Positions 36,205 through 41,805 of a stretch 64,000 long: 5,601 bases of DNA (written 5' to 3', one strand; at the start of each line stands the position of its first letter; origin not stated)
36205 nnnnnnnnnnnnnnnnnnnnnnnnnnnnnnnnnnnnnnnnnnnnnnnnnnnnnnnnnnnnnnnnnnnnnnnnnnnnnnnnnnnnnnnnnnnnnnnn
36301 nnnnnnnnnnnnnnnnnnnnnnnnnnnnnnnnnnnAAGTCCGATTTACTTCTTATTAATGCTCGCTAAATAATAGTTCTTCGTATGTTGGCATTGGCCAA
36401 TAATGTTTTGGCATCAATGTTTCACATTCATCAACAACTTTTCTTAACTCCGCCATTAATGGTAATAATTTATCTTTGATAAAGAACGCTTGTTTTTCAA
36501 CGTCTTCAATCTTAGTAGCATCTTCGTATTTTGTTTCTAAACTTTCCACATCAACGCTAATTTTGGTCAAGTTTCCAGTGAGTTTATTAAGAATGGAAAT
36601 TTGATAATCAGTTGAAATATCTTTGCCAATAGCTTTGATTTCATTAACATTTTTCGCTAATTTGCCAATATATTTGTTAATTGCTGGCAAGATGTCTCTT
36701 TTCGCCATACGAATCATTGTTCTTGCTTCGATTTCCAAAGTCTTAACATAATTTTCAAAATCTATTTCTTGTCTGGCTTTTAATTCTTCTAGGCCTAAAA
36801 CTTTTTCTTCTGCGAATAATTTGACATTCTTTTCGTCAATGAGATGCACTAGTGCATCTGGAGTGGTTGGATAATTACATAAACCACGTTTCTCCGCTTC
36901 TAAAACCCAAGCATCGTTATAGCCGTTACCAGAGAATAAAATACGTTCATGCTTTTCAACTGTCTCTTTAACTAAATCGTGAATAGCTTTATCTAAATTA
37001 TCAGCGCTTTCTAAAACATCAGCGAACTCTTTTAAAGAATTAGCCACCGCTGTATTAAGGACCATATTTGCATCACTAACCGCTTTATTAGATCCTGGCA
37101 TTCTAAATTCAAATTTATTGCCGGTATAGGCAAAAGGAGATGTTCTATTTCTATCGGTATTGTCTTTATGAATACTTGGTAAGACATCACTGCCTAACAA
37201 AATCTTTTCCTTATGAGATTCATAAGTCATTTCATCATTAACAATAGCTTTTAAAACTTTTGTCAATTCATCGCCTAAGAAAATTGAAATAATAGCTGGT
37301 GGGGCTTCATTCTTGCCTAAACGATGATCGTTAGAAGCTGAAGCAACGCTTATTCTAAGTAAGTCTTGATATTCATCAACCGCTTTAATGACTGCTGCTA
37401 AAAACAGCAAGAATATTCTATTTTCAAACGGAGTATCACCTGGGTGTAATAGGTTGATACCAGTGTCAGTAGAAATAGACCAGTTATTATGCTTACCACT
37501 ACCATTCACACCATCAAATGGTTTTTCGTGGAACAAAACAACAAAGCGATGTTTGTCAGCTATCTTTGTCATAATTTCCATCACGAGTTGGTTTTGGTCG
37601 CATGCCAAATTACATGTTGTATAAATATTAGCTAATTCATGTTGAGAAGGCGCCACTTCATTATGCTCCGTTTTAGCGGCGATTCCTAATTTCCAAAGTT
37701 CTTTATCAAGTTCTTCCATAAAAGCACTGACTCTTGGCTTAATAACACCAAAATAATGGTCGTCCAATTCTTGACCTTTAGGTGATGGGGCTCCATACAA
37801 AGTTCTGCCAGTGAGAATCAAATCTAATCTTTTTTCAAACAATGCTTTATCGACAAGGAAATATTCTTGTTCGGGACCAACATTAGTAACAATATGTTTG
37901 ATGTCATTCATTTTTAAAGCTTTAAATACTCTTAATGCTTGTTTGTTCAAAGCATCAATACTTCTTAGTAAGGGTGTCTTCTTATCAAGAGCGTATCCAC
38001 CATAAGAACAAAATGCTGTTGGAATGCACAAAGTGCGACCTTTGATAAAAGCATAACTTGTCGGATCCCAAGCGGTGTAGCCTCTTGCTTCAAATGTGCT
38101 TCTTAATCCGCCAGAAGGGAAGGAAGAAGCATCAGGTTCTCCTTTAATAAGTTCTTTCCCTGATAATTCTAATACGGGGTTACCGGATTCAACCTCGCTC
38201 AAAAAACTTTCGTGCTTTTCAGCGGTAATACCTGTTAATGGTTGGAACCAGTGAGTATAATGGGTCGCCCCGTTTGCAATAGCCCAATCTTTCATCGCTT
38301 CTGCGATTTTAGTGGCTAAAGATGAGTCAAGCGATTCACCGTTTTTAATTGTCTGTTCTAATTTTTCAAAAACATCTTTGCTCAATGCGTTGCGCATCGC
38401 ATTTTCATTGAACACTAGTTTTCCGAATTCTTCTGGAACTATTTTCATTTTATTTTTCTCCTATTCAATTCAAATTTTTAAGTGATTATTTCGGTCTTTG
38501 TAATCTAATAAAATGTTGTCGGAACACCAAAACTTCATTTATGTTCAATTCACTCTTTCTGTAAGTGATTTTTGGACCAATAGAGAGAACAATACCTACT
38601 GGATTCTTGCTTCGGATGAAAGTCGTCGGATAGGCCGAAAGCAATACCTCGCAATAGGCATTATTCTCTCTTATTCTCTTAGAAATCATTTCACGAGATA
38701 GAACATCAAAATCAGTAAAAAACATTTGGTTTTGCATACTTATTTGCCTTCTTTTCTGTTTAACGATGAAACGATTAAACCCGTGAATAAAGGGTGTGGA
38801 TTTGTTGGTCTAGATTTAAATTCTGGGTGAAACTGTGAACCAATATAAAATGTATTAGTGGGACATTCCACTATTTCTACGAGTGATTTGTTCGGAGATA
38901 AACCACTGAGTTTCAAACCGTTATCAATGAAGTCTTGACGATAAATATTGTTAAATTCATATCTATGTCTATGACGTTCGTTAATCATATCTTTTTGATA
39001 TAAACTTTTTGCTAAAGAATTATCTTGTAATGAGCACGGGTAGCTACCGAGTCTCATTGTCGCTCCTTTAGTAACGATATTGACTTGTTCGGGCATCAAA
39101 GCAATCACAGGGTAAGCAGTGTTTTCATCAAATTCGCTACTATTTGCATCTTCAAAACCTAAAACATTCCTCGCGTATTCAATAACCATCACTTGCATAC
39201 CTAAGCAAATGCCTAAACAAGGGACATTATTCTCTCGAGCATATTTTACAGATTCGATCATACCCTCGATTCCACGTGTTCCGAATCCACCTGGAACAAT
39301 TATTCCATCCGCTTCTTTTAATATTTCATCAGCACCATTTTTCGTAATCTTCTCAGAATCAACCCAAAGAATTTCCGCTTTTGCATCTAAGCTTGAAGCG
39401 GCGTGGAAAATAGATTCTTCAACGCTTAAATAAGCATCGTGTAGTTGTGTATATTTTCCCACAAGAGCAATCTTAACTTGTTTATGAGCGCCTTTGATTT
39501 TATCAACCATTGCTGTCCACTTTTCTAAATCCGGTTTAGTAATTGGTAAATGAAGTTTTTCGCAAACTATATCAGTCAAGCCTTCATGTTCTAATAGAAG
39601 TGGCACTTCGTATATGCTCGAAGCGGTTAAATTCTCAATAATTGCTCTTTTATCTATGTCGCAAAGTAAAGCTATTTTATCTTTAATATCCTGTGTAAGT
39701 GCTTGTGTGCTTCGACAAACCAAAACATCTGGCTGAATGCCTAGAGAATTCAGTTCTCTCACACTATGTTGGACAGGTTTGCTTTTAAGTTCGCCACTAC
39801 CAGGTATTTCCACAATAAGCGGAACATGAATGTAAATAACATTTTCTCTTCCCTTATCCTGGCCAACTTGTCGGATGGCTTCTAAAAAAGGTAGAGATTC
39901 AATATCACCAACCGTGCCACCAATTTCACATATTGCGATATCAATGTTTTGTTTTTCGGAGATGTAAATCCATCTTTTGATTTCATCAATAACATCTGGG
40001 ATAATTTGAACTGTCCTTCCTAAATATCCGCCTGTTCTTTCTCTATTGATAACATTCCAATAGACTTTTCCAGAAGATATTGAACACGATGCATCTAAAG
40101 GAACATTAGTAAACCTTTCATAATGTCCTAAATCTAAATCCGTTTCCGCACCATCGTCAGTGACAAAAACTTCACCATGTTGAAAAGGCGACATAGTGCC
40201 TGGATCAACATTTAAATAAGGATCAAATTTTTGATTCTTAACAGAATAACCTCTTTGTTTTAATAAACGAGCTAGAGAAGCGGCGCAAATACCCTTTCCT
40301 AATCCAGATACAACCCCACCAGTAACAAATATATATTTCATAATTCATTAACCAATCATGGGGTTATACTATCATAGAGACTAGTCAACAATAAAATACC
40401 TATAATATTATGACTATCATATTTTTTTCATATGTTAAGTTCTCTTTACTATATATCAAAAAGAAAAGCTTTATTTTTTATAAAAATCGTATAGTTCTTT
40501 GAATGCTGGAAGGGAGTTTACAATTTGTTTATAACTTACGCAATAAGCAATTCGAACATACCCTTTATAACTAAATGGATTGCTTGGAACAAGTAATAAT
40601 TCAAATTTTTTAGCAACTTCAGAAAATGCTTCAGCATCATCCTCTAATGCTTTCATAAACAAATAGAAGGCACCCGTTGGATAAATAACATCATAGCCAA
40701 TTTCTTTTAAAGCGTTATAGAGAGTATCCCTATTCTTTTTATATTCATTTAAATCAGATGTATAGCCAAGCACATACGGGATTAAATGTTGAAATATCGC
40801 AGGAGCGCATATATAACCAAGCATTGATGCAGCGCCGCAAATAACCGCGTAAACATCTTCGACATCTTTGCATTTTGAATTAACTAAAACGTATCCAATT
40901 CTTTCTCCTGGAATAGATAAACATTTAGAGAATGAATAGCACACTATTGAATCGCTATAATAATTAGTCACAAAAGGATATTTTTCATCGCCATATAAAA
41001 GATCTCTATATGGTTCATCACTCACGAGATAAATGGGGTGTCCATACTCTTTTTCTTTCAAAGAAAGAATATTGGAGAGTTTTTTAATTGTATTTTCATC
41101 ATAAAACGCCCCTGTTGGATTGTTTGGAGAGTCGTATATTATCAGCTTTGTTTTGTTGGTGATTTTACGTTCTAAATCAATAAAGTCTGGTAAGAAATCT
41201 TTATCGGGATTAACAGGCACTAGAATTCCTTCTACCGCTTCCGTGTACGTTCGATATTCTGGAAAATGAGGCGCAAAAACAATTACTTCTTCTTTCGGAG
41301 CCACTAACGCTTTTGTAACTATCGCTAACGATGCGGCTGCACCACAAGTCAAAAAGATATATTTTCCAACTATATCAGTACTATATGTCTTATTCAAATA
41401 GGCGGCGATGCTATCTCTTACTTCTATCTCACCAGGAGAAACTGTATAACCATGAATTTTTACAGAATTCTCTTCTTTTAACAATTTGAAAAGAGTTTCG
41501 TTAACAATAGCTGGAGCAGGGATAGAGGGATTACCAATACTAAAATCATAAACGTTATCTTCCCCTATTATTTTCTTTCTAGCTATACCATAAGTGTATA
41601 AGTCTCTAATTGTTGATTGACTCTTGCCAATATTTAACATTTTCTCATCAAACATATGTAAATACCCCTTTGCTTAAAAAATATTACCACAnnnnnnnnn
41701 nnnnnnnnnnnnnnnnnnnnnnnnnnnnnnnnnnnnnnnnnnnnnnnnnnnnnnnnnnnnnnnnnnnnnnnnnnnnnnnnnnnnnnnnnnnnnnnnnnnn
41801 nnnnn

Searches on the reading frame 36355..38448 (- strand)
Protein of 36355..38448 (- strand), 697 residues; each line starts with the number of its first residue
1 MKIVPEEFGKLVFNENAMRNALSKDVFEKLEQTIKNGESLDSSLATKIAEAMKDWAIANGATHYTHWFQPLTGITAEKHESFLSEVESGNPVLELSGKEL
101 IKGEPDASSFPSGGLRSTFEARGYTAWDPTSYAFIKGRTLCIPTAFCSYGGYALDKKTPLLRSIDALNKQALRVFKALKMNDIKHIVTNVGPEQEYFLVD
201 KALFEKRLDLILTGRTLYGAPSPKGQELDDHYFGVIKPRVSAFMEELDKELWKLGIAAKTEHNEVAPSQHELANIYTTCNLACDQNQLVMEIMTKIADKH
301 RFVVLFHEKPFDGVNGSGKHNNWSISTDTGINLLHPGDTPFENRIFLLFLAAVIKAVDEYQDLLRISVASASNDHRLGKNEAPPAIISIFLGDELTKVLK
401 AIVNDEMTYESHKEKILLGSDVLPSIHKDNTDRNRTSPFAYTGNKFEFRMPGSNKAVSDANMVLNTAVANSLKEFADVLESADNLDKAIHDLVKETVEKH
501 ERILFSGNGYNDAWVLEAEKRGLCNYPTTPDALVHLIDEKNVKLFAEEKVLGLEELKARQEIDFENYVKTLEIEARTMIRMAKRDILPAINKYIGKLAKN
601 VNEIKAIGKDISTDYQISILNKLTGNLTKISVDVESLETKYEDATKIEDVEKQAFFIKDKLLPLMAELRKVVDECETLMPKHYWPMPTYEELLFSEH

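Call 66: search_protein_families(library=pfam, proteins=[window:36355-38448:-], max_evalue=0.00001)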
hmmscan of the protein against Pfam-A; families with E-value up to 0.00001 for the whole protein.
window:36355-38448:- (697 aa): 3 families
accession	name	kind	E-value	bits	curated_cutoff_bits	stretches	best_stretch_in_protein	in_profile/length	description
PF12437.13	GSIII_N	-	3.9e-77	257.8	25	1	6-163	3-160/160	Glutamine synthetase type III N terminal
PF18318.6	Gln-synt_C-ter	-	5.9e-42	142.6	22.7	1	488-605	1-118/118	Glutamine synthetase C-terminal domain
PF00120.29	Gln-synt_C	-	5.6e-22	78.7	24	1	175-370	12-201/344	Glutamine synthetase, catalytic domain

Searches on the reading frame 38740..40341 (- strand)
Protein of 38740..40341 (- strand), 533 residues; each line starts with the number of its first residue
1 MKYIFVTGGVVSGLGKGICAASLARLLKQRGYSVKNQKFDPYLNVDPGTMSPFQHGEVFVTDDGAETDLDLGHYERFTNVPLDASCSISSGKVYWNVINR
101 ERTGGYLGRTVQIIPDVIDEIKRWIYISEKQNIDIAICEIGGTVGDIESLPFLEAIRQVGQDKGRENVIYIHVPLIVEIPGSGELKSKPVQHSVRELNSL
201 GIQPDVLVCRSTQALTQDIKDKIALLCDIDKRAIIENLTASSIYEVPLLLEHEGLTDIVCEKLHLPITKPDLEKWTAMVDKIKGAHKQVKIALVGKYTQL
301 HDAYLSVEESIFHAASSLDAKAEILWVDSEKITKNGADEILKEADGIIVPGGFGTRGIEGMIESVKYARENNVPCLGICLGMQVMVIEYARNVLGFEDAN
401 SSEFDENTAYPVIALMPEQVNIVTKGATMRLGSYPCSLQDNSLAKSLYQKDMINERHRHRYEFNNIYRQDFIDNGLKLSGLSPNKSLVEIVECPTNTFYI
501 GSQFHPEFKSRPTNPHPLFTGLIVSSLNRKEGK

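Call 8: search_protein_families(library=pfam, proteins=[window:38740-40341:-], max_evalue=0.001)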
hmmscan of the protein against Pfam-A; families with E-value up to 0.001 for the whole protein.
window:38740-40341:- (533 aa): 3 families
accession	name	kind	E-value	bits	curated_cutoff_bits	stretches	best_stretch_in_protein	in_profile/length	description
PF06418.20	CTP_synth_N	-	7.1e-120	399.8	26.1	1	2-265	1-265/265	CTP synthase N-terminus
PF00117.34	GATase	-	8.6e-42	143.4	22.8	1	300-523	2-188/190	Glutamine amidotransferase class-I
PF07722.19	Peptidase_C26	-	1.7e-08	34.9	20.5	1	365-507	98-219/219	Peptidase C26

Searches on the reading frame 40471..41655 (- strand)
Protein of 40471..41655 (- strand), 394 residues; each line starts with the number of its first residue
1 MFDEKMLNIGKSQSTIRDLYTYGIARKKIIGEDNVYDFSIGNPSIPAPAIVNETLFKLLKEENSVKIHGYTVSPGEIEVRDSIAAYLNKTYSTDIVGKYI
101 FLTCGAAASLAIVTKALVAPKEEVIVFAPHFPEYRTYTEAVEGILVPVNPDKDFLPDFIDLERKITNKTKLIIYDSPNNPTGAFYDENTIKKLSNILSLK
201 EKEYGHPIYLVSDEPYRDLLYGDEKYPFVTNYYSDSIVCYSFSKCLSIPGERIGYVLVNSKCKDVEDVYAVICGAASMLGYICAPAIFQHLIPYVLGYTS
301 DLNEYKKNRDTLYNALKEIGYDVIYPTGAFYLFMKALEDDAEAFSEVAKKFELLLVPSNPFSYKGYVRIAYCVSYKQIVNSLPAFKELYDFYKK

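Call 8: search_protein_families(library=pfam, proteins=[window:40471-41655:-], max_evalue=0.001)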
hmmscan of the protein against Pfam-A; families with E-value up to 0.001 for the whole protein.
window:40471-41655:- (394 aa): 1 family
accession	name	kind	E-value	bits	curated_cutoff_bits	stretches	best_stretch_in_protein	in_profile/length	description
PF00155.27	Aminotran_1_2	-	1.4e-44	153.2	19.7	1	35-376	3-352/361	Aminotransferase class I and II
